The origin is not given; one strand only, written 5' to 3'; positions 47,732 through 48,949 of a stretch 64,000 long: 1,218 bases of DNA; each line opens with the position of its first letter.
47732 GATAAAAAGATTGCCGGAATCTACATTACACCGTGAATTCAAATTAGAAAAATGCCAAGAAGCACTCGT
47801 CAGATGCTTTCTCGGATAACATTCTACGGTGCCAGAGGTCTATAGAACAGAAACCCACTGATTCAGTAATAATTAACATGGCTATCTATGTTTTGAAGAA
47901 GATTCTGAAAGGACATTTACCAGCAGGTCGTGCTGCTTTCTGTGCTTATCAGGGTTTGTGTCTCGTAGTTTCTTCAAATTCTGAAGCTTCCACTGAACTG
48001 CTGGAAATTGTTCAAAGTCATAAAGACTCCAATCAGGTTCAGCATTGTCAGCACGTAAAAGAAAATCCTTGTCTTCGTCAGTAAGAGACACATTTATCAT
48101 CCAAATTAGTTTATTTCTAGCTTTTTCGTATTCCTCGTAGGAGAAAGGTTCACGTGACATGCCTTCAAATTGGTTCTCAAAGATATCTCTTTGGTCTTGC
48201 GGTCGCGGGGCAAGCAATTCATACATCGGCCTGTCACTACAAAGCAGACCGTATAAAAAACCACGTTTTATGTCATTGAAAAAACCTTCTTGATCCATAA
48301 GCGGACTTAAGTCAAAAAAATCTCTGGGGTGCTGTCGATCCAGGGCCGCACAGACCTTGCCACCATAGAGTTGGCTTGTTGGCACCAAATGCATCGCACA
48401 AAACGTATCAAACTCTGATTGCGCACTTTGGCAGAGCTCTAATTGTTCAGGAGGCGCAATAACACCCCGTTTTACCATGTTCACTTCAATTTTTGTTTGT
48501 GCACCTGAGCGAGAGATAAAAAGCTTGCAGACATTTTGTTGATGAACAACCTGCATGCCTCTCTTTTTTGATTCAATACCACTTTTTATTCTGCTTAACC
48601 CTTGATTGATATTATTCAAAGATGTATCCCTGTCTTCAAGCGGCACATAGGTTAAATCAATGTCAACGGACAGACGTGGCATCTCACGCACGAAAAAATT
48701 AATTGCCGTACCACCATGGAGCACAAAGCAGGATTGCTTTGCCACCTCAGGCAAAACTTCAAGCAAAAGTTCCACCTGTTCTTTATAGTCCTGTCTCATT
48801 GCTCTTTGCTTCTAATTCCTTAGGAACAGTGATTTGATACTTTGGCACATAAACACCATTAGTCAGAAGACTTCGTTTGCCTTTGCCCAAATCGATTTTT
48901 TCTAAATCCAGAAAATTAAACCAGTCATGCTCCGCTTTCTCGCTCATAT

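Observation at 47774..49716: Low-GC island carrying an AbiEi/AbiEii (type IV TA / abortive infection) pair inserted between a PIG-L deacetylase gene and gatB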

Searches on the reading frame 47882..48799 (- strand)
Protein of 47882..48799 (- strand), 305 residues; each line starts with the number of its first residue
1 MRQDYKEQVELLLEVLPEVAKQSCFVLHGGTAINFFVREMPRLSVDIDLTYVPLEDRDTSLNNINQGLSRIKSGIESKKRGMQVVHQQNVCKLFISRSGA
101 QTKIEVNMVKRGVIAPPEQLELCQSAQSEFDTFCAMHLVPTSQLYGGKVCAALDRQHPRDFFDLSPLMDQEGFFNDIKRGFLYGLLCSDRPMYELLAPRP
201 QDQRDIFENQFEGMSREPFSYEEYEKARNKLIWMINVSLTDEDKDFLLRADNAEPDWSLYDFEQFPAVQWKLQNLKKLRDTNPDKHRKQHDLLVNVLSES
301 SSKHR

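Call 3: search_protein_families(library=pfam, proteins=[window:47882-48799:-], max_evalue=0.01)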
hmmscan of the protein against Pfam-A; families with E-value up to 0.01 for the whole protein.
window:47882-48799:- (305 aa): 1 family
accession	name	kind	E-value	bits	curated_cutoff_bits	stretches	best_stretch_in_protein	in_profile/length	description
PF08843.17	AbiEii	-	1.8e-29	103.8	22.5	1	12-273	3-237/238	Nucleotidyl transferase AbiEii toxin, Type IV TA system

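Call 4: search_protein_families(library=padloc, proteins=[window:47882-48799:-], max_evalue=0.01)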
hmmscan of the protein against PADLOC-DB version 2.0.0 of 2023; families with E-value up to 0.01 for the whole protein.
window:47882-48799:- (305 aa): 16 families
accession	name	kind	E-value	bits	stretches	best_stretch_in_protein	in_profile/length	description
PDLC02290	AbiEii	-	4.5e-114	378.8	1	1-297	1-289/290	AbiEii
PDLC02305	AbiEii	-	5.8e-28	96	1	3-273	19-304/306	AbiEii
PDLC02294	AbiEii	-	1.9e-11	42.3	1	24-171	44-189/260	AbiEii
PDLC02303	AbiEii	-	3.3e-08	31.3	1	13-175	30-189/249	AbiEii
PDLC02304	AbiEii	-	5.6e-08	31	1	12-172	30-192/260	AbiEii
PDLC02324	AbiEii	-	2e-07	29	1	18-175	20-162/231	AbiEii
PDLC02307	AbiEii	-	5.7e-07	27.5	1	2-170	2-147/219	AbiEii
PDLC02313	AbiEii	-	2.8e-06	25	1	12-170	31-191/254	AbiEii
PDLC02299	AbiEii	-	1.8e-05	22.3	1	14-86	34-109/344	AbiEii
PDLC02323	AbiEii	-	2e-05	22.3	1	11-170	27-186/248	AbiEii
PDLC02292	AbiEii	-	7.9e-05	20.6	1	11-119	36-139/283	AbiEii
PDLC02328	AbiEii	-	0.00023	19.2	1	21-169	11-143/203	AbiEii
PDLC02330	AbiEii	-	0.00094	17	1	7-169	8-160/219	AbiEii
PDLC02316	AbiEii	-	0.0041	14.5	1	8-52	33-77/314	AbiEii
PDLC02302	AbiEii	-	0.0071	13.8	0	23-84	47-107/313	AbiEii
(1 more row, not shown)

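Call 11: find_encoding_contigs(protein=window:47882-48799:-, flank=10000, max_places=10)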
Protein window:47882-48799:- (305 aa): no gene with exactly this product is on record in the collection.

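Call 24: search_solved_structures(query=window:47882-48799:-, max_evalue=1, show_alignments=2)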
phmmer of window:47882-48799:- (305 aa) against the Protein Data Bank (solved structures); distinct sequences matched with E-value up to 1: 2.
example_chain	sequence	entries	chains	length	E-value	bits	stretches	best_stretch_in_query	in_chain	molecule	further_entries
3ih6_A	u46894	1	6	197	0.042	16.2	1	209-275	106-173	Putative zinc protease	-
3ivl_A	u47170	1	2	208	0.075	15.4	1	209-274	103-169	Putative zinc protease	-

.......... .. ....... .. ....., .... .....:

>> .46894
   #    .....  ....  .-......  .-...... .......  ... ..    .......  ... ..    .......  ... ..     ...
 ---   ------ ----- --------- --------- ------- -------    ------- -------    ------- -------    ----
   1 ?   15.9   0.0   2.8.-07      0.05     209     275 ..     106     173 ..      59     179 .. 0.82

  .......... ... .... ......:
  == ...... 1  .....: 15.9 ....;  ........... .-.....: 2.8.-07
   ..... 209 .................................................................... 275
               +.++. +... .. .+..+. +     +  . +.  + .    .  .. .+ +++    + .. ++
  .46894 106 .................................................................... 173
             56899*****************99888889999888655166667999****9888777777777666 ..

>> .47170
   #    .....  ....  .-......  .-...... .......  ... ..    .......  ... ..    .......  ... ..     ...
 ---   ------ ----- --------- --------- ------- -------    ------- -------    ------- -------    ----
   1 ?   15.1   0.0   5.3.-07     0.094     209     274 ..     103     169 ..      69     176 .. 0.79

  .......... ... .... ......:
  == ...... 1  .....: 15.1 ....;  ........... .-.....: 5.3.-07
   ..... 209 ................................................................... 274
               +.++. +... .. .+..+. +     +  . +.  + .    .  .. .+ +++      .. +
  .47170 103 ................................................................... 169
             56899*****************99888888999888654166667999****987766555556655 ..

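Call 26: search_dna_similar(query=window:47882-48799:-, collection=plasmids, mode=protein, max_rows=15)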
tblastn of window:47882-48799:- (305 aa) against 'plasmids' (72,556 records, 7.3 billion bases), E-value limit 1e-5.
Records with a match: 315; places in all: 327; records where one place covers at least 80% of the query: 284.
Best place of each record, by identity: 60-80% 2; <60% 313.
By first word of the organism name: Ralstonia 101; Rhizobium 30; Bradyrhizobium 29; Agrobacterium 19; Sinorhizobium 17; Cupriavidus 8; Burkholderia 8; Providencia 7; Ensifer 6; Ruegeria 5; and 54 more.
By predicted mobility (MOB-suite, as given by PLSDB): mobilizable 133; conjugative 112; non-mobilizable 70.
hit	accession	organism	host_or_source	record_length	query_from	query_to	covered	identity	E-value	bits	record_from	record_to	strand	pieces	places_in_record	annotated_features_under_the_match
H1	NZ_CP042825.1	Rhizobium sp. WL3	Wheat,phyllosphere swab,leaves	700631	2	293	96%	53.1%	1e-95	316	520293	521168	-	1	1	nucleotidyl transferase AbiEii/AbiGii toxin family protein | type IV toxin-antitoxin system AbiEi family antitoxin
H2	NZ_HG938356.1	Neorhizobium galegae bv. officinalis bv. officinalis str. ...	Galega officinalis root nodule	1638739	1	286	94%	47.1%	1e-71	246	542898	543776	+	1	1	record has no annotation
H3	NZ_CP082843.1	Prevotella nigrescens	-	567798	25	297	90%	47.8%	3e-77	263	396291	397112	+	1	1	nucleotidyl transferase AbiEii/AbiGii toxin family protein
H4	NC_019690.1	Pseudanabaena sp. PCC 7367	-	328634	21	298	91%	45.4%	3e-77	263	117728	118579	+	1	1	nucleotidyl transferase AbiEii/AbiGii toxin family protein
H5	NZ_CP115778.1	Paracoccus albus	cell culture,sediment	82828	2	298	97%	42.1%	1e-58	209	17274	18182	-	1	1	nucleotidyl transferase AbiEii/AbiGii toxin family protein | type IV toxin-antitoxin system AbiEi family antitoxin ...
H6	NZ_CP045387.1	Ruegeria sp. THAF33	pure culture,Surface of a polyethylene ...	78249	2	298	97%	42.1%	5e-58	207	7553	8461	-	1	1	nucleotidyl transferase AbiEii/AbiGii toxin family protein | type IV toxin-antitoxin system AbiEi family antitoxin ...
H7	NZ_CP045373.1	Sulfitobacter sp. THAF37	pure culture,Surface of a polyethylene ...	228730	2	298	97%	42.1%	5e-58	207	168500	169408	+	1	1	nucleotidyl transferase AbiEii/AbiGii toxin family protein | type IV toxin-antitoxin system AbiEi family antitoxin ...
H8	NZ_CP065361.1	Ruegeria sp. SCSIO 43209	Galaxea fascicularis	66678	2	298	97%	41.8%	1e-57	206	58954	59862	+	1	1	nucleotidyl transferase AbiEii/AbiGii toxin family protein | type IV toxin-antitoxin system AbiEi family antitoxin ...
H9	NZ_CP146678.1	Escherichia coli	Homo sapiens,cell culture,Colon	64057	1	304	100%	40.7%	1e-62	221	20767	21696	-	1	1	nucleotidyl transferase AbiEii/AbiGii toxin family protein | type IV toxin-antitoxin system AbiEi family antitoxin ...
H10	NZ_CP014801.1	Salipiger profundus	single cell,environmental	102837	2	298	97%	41.4%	2e-58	209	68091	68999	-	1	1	nucleotidyl transferase AbiEii/AbiGii toxin family protein | type IV toxin-antitoxin system AbiEi family antitoxin ...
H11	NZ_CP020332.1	Martelella mediterranea DSM 17316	-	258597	2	302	99%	40.6%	2e-60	214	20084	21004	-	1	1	nucleotidyl transferase AbiEii/AbiGii toxin family protein | type IV toxin-antitoxin system AbiEi family antitoxin ...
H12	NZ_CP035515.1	Haematobacter massiliensis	single cell,human skin swab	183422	2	298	97%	41.1%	6e-59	210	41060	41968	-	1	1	nucleotidyl transferase AbiEii/AbiGii toxin family protein | type IV toxin-antitoxin system AbiEi family antitoxin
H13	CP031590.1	Marinibacterium anthonyi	Isolate culture,marine surface water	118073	2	298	97%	41.1%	1e-57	206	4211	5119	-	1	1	hypothetical protein (x2)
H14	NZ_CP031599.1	Roseovarius indicus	pure culture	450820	2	298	97%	41.1%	2e-56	203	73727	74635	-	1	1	nucleotidyl transferase AbiEii/AbiGii toxin family protein | type IV toxin-antitoxin system AbiEi family antitoxin ...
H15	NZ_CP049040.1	Pseudohalocynthiibacter aestuariivivens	pure culutre,Seawater recirculating ...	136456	2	298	97%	41.1%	3e-56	202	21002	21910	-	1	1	nucleotidyl transferase AbiEii/AbiGii toxin family protein | type IV toxin-antitoxin system AbiEi family antitoxin ...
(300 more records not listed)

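Call 27: find_homologous_proteins(query=window:47882-48799:-, max_evalue=1e-10)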
Query window:47882-48799:- (305 aa): 8000 proteins with E <= 1e-10 among 8000 candidates; the best 120 are listed.
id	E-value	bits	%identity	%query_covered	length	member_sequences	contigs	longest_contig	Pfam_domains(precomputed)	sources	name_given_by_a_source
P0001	1.9e-192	656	95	99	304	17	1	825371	PF08843.18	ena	-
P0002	9.3e-178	608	86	99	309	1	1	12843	PF08843.18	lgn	-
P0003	7.1e-166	569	82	99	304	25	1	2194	PF08843.18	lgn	-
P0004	9.0e-161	552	80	98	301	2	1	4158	PF08843.18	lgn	-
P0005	5.0e-160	550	83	94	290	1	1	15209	PF08843.18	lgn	-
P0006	4.2e-159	546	82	97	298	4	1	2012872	PF08843.18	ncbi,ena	-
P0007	9.9e-159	545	80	98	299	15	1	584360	PF08843.18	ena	-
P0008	2.7e-125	435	64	97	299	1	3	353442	PF08843.18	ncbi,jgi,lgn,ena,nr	ncbi:nucleotidyl transferase AbiEii/AbiGii toxin family protein [Gammaproteobacteria bacterium AH-31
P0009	3.0e-124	432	62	98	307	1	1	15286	PF08843.18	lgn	-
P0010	2.2e-120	419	62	98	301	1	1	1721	PF08843.18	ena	-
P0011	3.4e-120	419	61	97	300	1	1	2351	PF08843.18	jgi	-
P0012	5.2e-119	415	59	97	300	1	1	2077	PF08843.18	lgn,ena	-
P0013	6.1e-119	415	61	96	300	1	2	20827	PF08843.18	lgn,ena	-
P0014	7.0e-118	411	63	95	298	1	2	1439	PF08843.18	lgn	-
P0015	1.0e-117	411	63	96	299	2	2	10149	PF08843.18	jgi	-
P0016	3.4e-117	409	60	99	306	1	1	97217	PF08843.18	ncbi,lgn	ncbi:MAG: nucleotidyl transferase AbiEii/AbiGii toxin family protein [Pseudomonadota bacterium]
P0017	5.2e-117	408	60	99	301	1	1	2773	PF08843.18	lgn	-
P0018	1.4e-116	407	60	98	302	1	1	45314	PF08843.18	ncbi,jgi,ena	-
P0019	2.2e-116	406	62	97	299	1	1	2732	PF08843.18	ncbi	-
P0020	3.1e-116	406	59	98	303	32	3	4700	PF08843.18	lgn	-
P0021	4.3e-116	405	60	99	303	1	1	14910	PF08843.18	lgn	-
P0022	4.6e-116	405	60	96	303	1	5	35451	PF08843.18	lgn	-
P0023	5.1e-116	405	60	94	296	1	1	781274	PF08843.18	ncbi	-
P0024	1.1e-115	404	60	96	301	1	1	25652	PF08843.18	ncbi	-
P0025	1.2e-115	404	60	96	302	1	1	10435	PF08843.18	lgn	-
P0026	1.9e-115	403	59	97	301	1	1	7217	PF08843.18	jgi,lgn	-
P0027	2.2e-115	403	58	99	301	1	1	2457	PF08843.18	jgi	-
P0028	2.5e-115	403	60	97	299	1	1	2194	PF08843.18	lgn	-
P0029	3.2e-115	402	60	99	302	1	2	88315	PF08843.18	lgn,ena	-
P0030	5.2e-115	402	59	96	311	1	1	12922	PF08843.18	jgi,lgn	jgi:predicted nucleotidyltransferase component of viral defense system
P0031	5.3e-115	402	60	95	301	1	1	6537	PF08843.18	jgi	-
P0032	1.3e-114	400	59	97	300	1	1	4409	PF08843.18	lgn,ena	-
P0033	1.4e-114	400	60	96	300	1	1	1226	PF08843.18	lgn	-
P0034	1.7e-114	400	61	97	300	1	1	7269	PF08843.18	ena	-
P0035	1.7e-114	400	59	96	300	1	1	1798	PF08843.18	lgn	-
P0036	1.7e-114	400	59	96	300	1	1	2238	PF08843.18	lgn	-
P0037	1.8e-114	400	62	94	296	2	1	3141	PF08843.18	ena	-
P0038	1.9e-114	400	59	95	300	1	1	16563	PF08843.18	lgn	-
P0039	2.6e-114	399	59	97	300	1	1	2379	PF08843.18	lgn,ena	-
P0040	3.8e-114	399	59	94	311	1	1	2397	PF08843.18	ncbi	-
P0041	4.1e-114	399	60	96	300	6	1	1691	PF08843.18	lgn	-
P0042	5.2e-114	398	60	95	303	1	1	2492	PF08843.18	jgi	jgi:predicted nucleotidyltransferase component of viral defense system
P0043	5.6e-114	398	58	99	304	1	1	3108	PF08843.18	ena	-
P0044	5.6e-114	398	59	97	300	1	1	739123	PF08843.18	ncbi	-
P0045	6.2e-114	398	60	97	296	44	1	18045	PF08843.18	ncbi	ncbi:MAG: nucleotidyl transferase AbiEii/AbiGii toxin family protein [Arenibacter algicola]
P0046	6.9e-114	398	60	97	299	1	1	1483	PF08843.18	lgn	-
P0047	8.6e-114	398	58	99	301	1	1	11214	PF08843.18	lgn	-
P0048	1.0e-113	397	60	97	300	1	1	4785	PF08843.18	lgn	-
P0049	1.3e-113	397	59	97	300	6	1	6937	PF08843.18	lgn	-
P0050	1.5e-113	397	60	94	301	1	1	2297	PF08843.18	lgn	-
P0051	1.8e-113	397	58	98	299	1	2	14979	PF08843.18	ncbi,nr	ncbi:MAG: nucleotidyl transferase AbiEii/AbiGii toxin family protein [Pseudomonadota bacterium]|nr:n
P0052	2.5e-113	396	59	97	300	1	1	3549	PF08843.18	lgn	-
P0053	2.6e-113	396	59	96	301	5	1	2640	PF08843.18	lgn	-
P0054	2.6e-113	396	60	96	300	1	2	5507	PF08843.18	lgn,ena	-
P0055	3.1e-113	396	59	97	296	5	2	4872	PF08843.18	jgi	jgi:predicted nucleotidyltransferase component of viral defense system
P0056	3.2e-113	396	58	98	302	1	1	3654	PF08843.18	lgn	-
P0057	3.4e-113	396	60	95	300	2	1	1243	PF08843.18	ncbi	-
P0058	4.8e-113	395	59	97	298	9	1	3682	PF08843.18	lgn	-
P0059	5.0e-113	395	60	95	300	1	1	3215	PF08843.18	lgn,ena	-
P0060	5.0e-113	395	60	96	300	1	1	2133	PF08843.18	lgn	-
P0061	5.3e-113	395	58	96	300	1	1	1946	PF08843.18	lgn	-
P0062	5.3e-113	395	60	94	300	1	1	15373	PF08843.18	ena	-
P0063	5.9e-113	395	57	98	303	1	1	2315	PF08843.18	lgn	-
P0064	5.9e-113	395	61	93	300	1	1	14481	PF08843.18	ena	-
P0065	6.6e-113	395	59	96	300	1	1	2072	PF08843.18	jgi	jgi:predicted nucleotidyltransferase component of viral defense system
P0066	6.7e-113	395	60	96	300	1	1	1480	PF08843.18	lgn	-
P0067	6.9e-113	395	59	97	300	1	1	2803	PF08843.18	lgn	-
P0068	8.8e-113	394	59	96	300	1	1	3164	PF08843.18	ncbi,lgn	-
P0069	8.9e-113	394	59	96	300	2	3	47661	PF08843.18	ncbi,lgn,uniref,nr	ncbi:hypothetical protein P872_14435 [Rhodonellum psychrophilum GCM71 = DSM 17998]|uniref:Nucleotidy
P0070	9.5e-113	394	60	93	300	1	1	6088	PF08843.18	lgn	-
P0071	9.5e-113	394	58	98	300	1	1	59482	PF08843.18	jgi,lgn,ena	-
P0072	9.7e-113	394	61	96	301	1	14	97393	PF08843.18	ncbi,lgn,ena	-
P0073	1.0e-112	394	59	95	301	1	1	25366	PF08843.18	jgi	jgi:predicted nucleotidyltransferase component of viral defense system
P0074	1.0e-112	394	60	93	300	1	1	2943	PF08843.18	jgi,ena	-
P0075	1.1e-112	394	58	99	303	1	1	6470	PF08843.18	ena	-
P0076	1.2e-112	394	60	97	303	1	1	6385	PF08843.18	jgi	jgi:predicted nucleotidyltransferase component of viral defense system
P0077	1.2e-112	394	56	100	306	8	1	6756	PF08843.18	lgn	-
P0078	1.7e-112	393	58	96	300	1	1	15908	PF08843.18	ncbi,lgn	-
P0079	1.8e-112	393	59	94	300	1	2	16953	PF08843.18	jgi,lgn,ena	-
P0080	1.9e-112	393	60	95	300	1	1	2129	PF08843.18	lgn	-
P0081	2.0e-112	393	59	96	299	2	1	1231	PF08843.18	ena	-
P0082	2.0e-112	393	58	97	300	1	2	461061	PF08843.18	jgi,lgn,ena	-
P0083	2.0e-112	393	60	95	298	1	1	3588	PF08843.18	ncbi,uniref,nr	ncbi:nucleotidyl transferase AbiEii/AbiGii toxin family protein [Pseudozobellia sp. WGM2]|uniref:nuc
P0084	2.2e-112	393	60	95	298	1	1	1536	PF08843.18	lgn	-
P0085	2.2e-112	393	57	98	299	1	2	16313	PF08843.18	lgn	-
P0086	2.4e-112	393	58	97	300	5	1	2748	PF08843.18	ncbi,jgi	jgi:predicted nucleotidyltransferase component of viral defense system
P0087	2.4e-112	393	59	96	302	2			PF08843.18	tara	tara:strand:- start:242 stop:1150 length:909 start_codon:yes stop_codon:yes gene_type:complete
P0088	2.9e-112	393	60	95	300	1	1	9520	PF08843.18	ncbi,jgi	-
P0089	2.9e-112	393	60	95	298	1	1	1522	PF08843.18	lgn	-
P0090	3.0e-112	393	59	96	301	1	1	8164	PF08843.18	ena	-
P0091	3.3e-112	393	59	96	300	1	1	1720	PF08843.18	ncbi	-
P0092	3.9e-112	392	59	96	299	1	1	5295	PF08843.18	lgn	-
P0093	4.4e-112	392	60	95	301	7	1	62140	PF08843.18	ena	-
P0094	4.4e-112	392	58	97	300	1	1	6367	PF08843.18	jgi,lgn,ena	-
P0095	4.6e-112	392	59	96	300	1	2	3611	PF08843.18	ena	-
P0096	4.6e-112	392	59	96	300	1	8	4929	PF08843.18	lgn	-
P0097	4.7e-112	392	60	95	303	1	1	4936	PF08843.18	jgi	jgi:predicted nucleotidyltransferase component of viral defense system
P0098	6.0e-112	392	58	97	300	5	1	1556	PF08843.18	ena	-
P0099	6.6e-112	392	58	96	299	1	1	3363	PF08843.18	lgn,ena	-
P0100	7.1e-112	391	62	94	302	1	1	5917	PF08843.18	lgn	-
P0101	7.7e-112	391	59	95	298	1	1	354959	PF08843.18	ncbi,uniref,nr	ncbi:nucleotidyl transferase AbiEii/AbiGii toxin family protein [Maribacter aurantiacus]|uniref:Nucl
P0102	8.0e-112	391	57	96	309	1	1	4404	PF08843.18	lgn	-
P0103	8.6e-112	391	61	93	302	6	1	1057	PF08843.18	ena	-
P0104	8.8e-112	391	58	95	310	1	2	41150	PF08843.18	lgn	-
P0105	9.4e-112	391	58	95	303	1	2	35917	PF08843.18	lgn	-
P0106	9.7e-112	391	57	96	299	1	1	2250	PF08843.18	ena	-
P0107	1.0e-111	391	61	94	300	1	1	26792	PF08843.18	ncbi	-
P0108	1.1e-111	391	57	97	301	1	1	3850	PF08843.18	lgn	-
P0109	1.1e-111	391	59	95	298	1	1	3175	PF08843.18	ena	-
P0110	1.1e-111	391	58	97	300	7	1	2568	PF08843.18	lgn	-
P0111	1.1e-111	391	58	96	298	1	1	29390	PF08843.18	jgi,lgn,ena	-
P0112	1.1e-111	391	56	98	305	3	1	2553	PF08843.18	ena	-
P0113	1.1e-111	391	58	97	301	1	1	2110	PF08843.18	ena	-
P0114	1.2e-111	391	59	96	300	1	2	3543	PF08843.18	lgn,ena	-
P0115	1.2e-111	391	59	96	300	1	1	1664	PF08843.18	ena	-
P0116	1.2e-111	391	58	98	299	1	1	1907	PF08843.18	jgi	jgi:predicted nucleotidyltransferase component of viral defense system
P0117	1.2e-111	391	59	96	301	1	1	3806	PF08843.18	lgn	-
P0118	1.3e-111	391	59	96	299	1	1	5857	PF08843.18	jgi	-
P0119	1.3e-111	391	60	95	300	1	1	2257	PF08843.18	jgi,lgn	-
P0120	1.3e-111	391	59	96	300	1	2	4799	PF08843.18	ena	-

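Call 28: find_encoding_contigs(protein=P0001, flank=8000, max_places=4)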
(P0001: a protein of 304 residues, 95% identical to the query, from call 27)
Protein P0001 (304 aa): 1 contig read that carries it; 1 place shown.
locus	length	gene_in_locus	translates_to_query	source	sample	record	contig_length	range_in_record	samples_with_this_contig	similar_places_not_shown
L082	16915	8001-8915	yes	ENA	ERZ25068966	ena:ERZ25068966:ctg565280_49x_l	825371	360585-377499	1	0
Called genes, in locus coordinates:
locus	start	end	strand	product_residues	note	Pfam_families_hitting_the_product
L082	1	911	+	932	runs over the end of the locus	PF03710:GlnE, PF08335:GlnD_UR_UTase, PF03710:GlnE, PF08335:GlnD_UR_UTase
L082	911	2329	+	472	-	PF01663:Phosphodiest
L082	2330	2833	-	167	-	PF02559:CarD_TRCF_RID, PF21095:CarD_C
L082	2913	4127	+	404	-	PF01266:DAO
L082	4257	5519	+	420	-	PF01512:Complex1_51K, PF10531:SLBB, PF22461:SLBB_2, PF10589:NADH_4Fe-4S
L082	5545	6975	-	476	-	PF02934:GatB_N, PF02637:GatB_Yqey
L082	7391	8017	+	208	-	PF17194:AbiEi_3_N, PF11459:AbiEi_3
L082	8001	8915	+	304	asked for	PF08843:AbiEii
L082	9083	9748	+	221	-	PF02585:PIG-L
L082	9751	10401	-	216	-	PF22175:Ogg-HhH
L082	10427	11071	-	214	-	PF22175:Ogg-HhH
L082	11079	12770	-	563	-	PF23473:LysM3_LYK4_5 (faint), PF01464:SLT, PF23446:LysM1_NFP_LYK (faint), PF01476:LysM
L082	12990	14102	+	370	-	PF01820:Dala_Dala_lig_N, PF02786:CPSase_L_D2, PF02222:ATP-grasp (weak), PF07478:Dala_Dala_lig_C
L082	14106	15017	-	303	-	PF00892:EamA, PF03151:TPT (faint), PF00892:EamA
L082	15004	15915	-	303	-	PF13593:SBF_like, PF01758:SBF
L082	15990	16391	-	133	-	PF02472:ExbD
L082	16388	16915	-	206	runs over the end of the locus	PF01618:MotA_ExbB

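Call 29: find_encoding_contigs(protein=P0006, flank=8000, max_places=4)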
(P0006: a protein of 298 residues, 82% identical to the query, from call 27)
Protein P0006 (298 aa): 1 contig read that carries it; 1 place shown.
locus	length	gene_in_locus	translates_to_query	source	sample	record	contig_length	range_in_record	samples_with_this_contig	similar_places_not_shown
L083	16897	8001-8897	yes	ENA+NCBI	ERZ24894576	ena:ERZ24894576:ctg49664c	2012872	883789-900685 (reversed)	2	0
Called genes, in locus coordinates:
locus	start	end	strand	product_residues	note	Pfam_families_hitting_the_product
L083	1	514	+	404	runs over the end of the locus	PF01266:DAO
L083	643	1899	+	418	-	PF01512:Complex1_51K, PF10531:SLBB, PF22461:SLBB_2, PF10589:NADH_4Fe-4S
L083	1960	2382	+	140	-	PF08780:NTase_sub_bind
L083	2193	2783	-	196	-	-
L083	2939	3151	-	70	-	-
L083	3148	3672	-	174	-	PF06414:Zeta_toxin, PF13671:AAA_33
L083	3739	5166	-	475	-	PF02934:GatB_N, PF02637:GatB_Yqey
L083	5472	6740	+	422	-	-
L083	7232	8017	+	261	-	PF17194:AbiEi_3_N, PF11459:AbiEi_3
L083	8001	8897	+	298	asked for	PF08843:AbiEii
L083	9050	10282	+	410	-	PF01385:OrfB_IS605, PF07282:Cas12f1-like_TNB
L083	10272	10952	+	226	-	PF02585:PIG-L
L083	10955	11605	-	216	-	PF22175:Ogg-HhH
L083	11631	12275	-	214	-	PF22175:Ogg-HhH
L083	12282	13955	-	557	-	PF01464:SLT, PF08765:Mor (faint), PF23446:LysM1_NFP_LYK (faint), PF23473:LysM3_LYK4_5 (faint), PF01476:LysM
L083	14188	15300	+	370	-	PF01820:Dala_Dala_lig_N, PF02786:CPSase_L_D2, PF02222:ATP-grasp, PF07478:Dala_Dala_lig_C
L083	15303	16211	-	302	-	PF00892:EamA, PF03151:TPT (faint), PF00892:EamA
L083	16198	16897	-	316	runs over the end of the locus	PF13593:SBF_like, PF01758:SBF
